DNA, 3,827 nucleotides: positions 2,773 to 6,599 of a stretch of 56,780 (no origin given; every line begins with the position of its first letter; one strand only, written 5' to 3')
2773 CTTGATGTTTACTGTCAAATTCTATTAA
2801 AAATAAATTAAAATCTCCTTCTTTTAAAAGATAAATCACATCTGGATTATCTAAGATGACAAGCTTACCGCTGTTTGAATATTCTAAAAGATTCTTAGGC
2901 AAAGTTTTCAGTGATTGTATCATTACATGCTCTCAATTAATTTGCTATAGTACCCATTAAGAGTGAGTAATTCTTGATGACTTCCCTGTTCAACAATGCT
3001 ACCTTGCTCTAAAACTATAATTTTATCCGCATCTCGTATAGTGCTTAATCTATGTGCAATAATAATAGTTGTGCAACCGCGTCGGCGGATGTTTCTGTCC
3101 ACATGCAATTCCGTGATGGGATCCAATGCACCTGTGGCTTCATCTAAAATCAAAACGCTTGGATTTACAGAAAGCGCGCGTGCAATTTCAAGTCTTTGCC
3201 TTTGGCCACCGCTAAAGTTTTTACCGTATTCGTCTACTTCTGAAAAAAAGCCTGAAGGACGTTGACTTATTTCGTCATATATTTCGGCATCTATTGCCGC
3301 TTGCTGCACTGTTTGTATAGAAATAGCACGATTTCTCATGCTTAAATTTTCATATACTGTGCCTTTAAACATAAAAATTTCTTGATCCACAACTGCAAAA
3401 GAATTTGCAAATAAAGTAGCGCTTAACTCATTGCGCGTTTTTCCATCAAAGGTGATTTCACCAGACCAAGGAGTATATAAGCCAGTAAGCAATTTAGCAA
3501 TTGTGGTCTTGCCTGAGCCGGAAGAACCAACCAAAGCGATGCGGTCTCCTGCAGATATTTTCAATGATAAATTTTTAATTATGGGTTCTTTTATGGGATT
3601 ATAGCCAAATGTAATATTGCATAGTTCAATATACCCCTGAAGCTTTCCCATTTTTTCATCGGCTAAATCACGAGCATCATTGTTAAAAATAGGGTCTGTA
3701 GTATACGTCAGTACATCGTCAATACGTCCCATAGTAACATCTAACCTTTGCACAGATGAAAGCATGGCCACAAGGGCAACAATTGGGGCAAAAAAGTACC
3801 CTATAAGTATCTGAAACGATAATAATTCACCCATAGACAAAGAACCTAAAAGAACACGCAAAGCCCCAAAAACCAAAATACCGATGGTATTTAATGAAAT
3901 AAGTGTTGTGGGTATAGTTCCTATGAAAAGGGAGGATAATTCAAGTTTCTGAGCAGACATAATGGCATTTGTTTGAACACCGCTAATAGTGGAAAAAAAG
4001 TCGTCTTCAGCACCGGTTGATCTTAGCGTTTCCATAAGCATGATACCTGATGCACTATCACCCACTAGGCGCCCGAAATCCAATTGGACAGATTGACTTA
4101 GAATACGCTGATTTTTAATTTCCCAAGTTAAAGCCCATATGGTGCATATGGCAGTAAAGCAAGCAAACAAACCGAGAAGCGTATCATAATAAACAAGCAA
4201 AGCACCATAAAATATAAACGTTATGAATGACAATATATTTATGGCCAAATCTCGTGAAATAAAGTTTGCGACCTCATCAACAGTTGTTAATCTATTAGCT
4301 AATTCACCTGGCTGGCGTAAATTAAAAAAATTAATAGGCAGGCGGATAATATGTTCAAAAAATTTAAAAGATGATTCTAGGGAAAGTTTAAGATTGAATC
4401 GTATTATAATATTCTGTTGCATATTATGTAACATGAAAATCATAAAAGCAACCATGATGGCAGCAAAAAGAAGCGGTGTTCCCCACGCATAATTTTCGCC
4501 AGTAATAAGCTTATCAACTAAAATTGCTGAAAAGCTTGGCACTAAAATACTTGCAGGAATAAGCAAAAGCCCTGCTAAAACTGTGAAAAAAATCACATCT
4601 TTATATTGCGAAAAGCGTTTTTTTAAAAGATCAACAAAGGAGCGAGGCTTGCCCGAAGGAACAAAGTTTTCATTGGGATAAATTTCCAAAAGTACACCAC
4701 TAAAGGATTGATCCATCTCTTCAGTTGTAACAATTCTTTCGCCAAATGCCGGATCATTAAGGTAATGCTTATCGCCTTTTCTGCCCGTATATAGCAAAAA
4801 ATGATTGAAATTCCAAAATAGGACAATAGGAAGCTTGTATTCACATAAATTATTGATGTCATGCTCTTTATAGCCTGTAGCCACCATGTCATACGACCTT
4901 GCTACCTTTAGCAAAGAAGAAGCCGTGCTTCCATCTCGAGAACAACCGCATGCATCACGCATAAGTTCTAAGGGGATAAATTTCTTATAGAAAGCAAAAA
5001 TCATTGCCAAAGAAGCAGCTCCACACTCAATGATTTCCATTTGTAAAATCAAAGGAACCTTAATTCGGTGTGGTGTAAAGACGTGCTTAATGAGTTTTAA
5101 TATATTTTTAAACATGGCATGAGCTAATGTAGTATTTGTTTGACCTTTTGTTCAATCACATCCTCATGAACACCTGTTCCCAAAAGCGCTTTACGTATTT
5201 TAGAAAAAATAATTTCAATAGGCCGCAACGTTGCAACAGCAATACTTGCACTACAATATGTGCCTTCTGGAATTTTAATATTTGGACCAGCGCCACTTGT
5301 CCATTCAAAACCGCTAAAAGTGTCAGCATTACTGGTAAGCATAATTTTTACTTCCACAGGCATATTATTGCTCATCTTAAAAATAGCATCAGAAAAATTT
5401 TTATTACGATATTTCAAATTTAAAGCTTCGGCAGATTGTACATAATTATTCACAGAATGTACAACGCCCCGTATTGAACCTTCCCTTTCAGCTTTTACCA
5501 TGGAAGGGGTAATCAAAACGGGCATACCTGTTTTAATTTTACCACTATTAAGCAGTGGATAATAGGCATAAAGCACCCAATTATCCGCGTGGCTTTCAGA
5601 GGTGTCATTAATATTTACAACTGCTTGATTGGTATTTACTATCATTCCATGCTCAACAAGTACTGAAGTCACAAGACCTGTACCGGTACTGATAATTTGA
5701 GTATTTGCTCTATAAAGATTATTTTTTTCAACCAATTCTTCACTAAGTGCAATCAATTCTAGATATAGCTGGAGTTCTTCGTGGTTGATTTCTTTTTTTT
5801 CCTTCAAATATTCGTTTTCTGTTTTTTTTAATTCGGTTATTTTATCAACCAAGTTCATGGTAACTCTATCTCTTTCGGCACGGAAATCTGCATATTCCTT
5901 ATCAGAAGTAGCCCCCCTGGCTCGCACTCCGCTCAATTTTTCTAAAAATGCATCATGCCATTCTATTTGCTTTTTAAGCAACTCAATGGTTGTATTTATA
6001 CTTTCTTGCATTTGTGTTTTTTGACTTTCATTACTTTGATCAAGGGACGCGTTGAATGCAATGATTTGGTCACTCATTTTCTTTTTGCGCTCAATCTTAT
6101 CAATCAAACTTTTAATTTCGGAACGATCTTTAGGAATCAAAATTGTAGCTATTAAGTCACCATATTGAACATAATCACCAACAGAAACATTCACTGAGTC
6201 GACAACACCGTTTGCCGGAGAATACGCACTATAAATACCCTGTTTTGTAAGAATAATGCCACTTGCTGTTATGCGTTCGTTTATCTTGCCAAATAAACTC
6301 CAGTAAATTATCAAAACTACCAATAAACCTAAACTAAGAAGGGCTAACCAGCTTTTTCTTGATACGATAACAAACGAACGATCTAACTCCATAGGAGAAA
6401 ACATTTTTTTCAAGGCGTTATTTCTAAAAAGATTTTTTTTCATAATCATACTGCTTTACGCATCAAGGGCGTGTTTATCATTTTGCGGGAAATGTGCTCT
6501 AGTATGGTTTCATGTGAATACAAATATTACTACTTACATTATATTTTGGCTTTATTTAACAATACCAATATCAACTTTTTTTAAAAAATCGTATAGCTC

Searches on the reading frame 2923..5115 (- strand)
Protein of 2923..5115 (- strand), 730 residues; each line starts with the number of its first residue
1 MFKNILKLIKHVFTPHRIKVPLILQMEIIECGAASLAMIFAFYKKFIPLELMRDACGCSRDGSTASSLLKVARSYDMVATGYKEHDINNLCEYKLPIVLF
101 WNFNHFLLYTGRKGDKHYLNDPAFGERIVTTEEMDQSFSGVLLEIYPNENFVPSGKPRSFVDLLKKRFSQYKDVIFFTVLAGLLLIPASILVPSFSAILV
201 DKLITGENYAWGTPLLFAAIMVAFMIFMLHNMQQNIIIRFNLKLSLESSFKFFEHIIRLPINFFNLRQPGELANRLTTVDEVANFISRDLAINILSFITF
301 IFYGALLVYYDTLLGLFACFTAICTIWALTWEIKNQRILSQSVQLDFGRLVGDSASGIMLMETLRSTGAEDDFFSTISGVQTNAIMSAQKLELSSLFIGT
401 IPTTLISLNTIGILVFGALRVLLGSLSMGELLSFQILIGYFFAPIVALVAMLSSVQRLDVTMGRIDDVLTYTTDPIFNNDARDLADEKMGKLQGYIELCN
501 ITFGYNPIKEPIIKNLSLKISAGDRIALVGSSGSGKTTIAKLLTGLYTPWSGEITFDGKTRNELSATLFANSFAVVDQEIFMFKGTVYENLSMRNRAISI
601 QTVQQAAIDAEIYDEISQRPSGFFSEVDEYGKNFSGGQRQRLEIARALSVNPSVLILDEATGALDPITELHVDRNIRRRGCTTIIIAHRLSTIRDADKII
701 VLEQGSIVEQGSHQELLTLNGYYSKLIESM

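Call 6: search_protein_families(library=ncbifam, proteins=[window:2923-5115:-], max_evalue=0.01)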
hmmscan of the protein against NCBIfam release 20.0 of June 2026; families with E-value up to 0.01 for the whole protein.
window:2923-5115:- (730 aa): 190 families (the best 25 are shown)
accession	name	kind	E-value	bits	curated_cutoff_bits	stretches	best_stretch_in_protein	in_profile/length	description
TIGR03796.1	NHLM_micro_ABC1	equivalog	2.8e-267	888.6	853.3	1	19-728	1-710/710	NHLP family bacteriocin export ABC transporter peptidase/permease/ATPase subunit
TIGR01846.1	type_I_sec_HlyB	subfamily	4.9e-103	345.7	725.55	1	35-727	4-689/694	type I secretion system permease/ATPase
TIGR03797.1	NHLM_micro_ABC2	equivalog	3.9e-101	339.6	709.4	1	116-728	83-683/686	NHLP bacteriocin export ABC transporter permease/ATPase subunit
TIGR01193.1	bacteriocin_ABC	subfamily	5.6e-100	335.9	523.85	1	29-728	5-707/708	peptide cleavage/export ABC transporter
TIGR03375.1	type_I_sec_LssB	subfamily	1.7e-86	291.1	693.1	1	35-718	6-690/696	type I secretion system permease/ATPase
TIGR02203.1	MsbA_lipidA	equivalog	2.9e-82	277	602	1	168-727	9-566/572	lipid A export permease/ATP-binding protein MsbA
TIGR02204.1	MsbA_rel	hypoth_equivalog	5.3e-80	269.7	780.4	1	167-727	12-572/576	ABC transporter, permease/ATP-binding protein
NF045513.1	HepA_fam_ABC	equivalog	2.1e-79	267.6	725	1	200-722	79-601/610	heterocyst formation ABC transporter subunit HepA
TIGR00958.1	3a01208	subfamily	5.2e-76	256.4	874.6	1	166-727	158-711/711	antigen peptide transporter 2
NF052233.1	CphA_assoc_ABC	equivalog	2.5e-71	241.1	880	1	184-728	200-741/766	cyanophycin metabolism-associated ABC transporter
NF010178.0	PRK13657.1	equivalog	1.3e-69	235.2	733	1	171-728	17-568/588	glucan ABC transporter ATP-binding protein/ permease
NF008381.0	PRK11176.1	equivalog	3.7e-67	227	867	1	247-727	99-576/582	lipid A ABC transporter ATP-binding protein/permease MsbA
NF045998.1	cleave_ABC_plasm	equivalog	8.8e-62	209.3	500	1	25-664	2-633/673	Mbov_0121 family peptidase domain-containing ABC transporter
NF008055.0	PRK10789.1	equivalog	1.2e-61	208.9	845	1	170-726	17-567/590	SmdA family multidrug ABC transporter permease/ATP-binding protein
TIGR01842.1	type_I_sec_PrtD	subfamily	3.5e-60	204.1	510.15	1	176-717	13-541/544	type I secretion system permease/ATPase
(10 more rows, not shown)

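Call 7: search_protein_families(library=pfam, proteins=[window:2923-5115:-], max_evalue=0.01)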
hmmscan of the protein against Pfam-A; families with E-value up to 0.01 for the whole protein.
window:2923-5115:- (730 aa): 4 families
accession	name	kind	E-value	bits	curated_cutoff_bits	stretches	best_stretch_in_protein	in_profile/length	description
PF00005.33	ABC_tran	-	5.6e-31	108.4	25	1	514-661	2-136/137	ABC transporter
PF03412.21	Peptidase_C39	-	2.1e-26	92.7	22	1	20-149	2-132/133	Peptidase C39 family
PF00664.28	ABC_membrane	-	3.6e-18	66.7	28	1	176-444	2-273/274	ABC transporter transmembrane region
PF02463.25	SMC_N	-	0.0027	17.6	40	0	619-702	122-211/220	RecF/RecN/SMC N terminal domain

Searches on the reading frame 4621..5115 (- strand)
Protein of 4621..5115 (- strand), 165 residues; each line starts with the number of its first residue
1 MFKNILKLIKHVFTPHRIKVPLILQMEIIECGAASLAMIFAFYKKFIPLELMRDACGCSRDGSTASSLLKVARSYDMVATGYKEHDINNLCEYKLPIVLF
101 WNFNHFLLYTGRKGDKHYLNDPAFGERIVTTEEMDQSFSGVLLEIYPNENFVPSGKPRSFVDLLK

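Call 38: search_solved_structures(query=window:4621-5115:-, show_alignments=3, max_evalue=0.00001)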
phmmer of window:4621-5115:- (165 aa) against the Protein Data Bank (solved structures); distinct sequences matched with E-value up to 0.00001: 4.
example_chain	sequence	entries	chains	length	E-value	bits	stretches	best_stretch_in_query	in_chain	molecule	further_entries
6mpz_A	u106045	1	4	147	1.8e-40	141.7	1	14-151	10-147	Double Glycine Motif Protease domain from AMS/PCAT Transporter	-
8hf6_A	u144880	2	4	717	8e-10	42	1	25-156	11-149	Competence factor transporting ATP-binding protein/permease ComA | Transport/processing ATP-binding protein ComA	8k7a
8hf4_A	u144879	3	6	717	8e-10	42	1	25-156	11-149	Transport/processing ATP-binding protein ComA | Competence factor transporting ATP-binding protein/permease ComA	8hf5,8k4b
8hf7_A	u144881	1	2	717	8e-10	42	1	25-156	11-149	Competence factor transporting ATP-binding protein/permease ComA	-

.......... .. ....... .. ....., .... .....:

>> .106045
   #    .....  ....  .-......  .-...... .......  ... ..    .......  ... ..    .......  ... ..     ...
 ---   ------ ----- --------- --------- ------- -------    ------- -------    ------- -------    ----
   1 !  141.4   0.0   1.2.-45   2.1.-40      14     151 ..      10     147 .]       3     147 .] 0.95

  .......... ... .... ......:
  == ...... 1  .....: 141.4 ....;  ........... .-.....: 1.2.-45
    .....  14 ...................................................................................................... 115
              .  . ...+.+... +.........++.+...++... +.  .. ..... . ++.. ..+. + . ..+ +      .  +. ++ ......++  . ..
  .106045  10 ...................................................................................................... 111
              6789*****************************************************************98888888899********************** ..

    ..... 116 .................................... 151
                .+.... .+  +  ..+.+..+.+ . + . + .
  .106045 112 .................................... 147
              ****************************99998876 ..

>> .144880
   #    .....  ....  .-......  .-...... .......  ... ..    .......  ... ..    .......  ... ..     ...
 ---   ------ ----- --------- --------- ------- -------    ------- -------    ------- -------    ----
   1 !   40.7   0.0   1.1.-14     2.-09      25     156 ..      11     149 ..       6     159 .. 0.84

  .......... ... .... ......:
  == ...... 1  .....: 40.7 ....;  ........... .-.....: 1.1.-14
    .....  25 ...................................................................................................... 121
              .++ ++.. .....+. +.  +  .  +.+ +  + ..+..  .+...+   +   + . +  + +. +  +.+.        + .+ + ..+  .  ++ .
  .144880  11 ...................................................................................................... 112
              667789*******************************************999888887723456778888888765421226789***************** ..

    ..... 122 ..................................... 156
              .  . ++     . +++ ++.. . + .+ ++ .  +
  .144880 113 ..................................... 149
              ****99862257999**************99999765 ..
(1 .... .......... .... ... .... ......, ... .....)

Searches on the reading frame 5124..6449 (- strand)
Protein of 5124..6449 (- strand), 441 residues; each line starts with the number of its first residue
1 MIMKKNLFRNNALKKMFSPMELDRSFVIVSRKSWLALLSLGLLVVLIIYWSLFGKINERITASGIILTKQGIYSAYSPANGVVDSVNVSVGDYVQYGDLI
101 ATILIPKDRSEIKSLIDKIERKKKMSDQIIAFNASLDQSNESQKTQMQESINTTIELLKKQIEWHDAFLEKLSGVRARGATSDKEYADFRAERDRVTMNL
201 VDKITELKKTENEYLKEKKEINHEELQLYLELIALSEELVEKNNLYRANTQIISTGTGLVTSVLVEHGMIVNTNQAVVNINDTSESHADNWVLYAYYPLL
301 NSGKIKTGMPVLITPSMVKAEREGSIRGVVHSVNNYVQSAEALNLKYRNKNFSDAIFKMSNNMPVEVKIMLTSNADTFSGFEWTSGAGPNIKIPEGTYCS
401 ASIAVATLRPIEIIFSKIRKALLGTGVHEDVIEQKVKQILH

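Call 6: search_protein_families(library=ncbifam, proteins=[window:5124-6449:-], max_evalue=0.01)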
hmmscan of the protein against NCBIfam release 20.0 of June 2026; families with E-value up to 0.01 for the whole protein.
window:5124-6449:- (441 aa): 12 families
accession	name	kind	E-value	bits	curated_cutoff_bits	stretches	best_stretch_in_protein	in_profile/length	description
TIGR03794.1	NHLM_micro_HlyD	equivalog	7.7e-76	255.7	156.2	1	16-420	2-421/421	NHLP bacteriocin system secretion protein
TIGR01843.1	type_I_hlyD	subfamily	7e-15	54.9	208.65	1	31-243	2-208/422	HlyD family type I secretion periplasmic adaptor subunit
TIGR00998.1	8a0101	subfamily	5.5e-08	32.1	390.8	1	31-369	1-314/334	EmrA/EmrK family multidrug efflux transporter periplasmic adaptor subunit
TIGR01730.1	RND_mfp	subfamily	2.6e-07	29.9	94.9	1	248-348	133-222/322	efflux RND transporter periplasmic adaptor subunit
TIGR02971.1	heterocyst_DevB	subfamily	4e-07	29.7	129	1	60-340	1-285/327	ABC exporter membrane fusion protein, DevB family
NF002939.0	PRK03598.1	equivalog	5.5e-06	25.8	393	1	80-314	52-264/332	secretion protein HlyD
NF007785.0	PRK10476.1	equivalog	1.2e-05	24.3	376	1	243-345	202-296/347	multidrug transporter subunit MdtN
NF004547.1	PRK05889.1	equivalog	0.00018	21.6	75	1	79-103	46-70/71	biotin/lipoyl-binding carrier protein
TIGR01348.1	PDHac_trf_long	equivalog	0.00048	18.8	552.1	1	77-122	47-86/587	dihydrolipoyllysine-residue acetyltransferase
NF008814.0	PRK11854.1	equivalog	0.00051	18.6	722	0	77-128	254-305/637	pyruvate dehydrogenase complex dihydrolipoyllysine-residue acetyltransferase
NF045780.1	TrlF_fam_ATP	equivalog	0.0014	17.4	350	1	115-247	551-682/944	TrlF family AAA-like ATPase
TIGR00999.1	8a0102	subfamily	0.0069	15.5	319.3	1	211-340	57-178/271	CzcB/NccB family metal efflux transporter periplasmic adaptor subunit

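Call 7: search_protein_families(library=pfam, proteins=[window:5124-6449:-], max_evalue=0.01)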
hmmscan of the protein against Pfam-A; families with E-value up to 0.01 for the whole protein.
window:5124-6449:- (441 aa): 4 families
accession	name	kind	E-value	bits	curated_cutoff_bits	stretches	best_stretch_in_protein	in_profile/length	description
PF13437.12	HlyD_3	-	7.8e-10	39.9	22.2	2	257-335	7-82/106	HlyD family secretion protein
PF16576.10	HlyD_D23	-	3e-09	36.9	30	1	206-335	55-190/214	Barrel-sandwich domain of CusB or HlyD membrane-fusion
PF13533.13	Biotin_lipoyl_2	-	1.3e-08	34.9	29.8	1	77-103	5-31/32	Biotin-lipoyl like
PF00364.28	Biotin_lipoyl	-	3.1e-06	27.4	22.1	1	77-103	47-73/73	Biotin-requiring enzyme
